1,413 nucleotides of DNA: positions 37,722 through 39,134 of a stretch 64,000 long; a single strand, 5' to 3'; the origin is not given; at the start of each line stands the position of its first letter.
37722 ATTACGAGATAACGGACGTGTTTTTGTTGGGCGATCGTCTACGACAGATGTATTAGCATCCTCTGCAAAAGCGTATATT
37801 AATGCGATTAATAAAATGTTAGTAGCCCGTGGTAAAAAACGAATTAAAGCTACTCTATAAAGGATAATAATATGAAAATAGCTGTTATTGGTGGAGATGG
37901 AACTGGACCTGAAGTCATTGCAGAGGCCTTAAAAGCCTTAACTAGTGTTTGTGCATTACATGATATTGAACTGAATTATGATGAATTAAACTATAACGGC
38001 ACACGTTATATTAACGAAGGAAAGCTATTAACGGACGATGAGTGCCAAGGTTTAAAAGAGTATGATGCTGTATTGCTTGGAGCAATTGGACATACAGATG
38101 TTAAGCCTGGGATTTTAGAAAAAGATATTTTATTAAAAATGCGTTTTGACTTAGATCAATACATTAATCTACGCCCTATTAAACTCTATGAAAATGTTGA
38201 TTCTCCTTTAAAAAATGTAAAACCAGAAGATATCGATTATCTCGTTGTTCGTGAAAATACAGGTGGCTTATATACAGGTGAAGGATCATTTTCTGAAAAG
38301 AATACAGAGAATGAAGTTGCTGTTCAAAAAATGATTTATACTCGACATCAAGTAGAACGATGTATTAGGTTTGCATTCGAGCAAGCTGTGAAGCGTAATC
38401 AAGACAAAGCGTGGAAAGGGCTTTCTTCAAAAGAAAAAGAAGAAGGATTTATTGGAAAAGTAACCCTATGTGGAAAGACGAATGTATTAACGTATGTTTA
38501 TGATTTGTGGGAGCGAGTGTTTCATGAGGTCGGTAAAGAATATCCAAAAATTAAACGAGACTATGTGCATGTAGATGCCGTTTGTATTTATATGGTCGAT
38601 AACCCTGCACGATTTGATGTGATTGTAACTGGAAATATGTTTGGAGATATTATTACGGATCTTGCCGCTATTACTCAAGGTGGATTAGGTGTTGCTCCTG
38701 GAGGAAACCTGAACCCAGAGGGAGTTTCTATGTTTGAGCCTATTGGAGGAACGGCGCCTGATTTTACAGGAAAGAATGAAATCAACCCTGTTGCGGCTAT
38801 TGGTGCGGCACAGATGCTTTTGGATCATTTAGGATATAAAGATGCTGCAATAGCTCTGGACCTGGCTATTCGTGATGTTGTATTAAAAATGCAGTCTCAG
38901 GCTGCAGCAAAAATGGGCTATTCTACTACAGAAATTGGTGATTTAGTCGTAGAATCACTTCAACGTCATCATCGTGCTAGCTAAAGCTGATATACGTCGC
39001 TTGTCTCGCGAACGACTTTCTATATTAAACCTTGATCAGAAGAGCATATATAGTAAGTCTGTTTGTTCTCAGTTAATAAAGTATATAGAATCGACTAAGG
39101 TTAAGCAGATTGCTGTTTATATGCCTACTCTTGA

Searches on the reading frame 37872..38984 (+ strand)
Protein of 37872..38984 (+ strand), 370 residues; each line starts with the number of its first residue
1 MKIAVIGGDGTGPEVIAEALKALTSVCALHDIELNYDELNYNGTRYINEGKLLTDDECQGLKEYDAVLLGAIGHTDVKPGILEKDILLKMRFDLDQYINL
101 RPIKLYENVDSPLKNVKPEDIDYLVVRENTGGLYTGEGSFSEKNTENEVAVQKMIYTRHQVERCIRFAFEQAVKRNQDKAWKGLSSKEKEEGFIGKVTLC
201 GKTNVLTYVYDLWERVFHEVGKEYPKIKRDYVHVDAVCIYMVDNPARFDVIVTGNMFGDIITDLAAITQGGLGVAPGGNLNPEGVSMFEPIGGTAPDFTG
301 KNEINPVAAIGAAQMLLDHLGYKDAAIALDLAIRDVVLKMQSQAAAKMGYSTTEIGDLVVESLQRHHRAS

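Call 6: search_protein_families(library=pfam, proteins=[window:37872-38984:+], max_evalue=0.01)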
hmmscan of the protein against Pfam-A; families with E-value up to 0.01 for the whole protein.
window:37872-38984:+ (370 aa): 1 family
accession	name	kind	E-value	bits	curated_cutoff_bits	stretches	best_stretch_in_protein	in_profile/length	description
PF00180.25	Iso_dh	-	6.3e-85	285.9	27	1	2-357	1-346/348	Isocitrate/isopropylmalate dehydrogenase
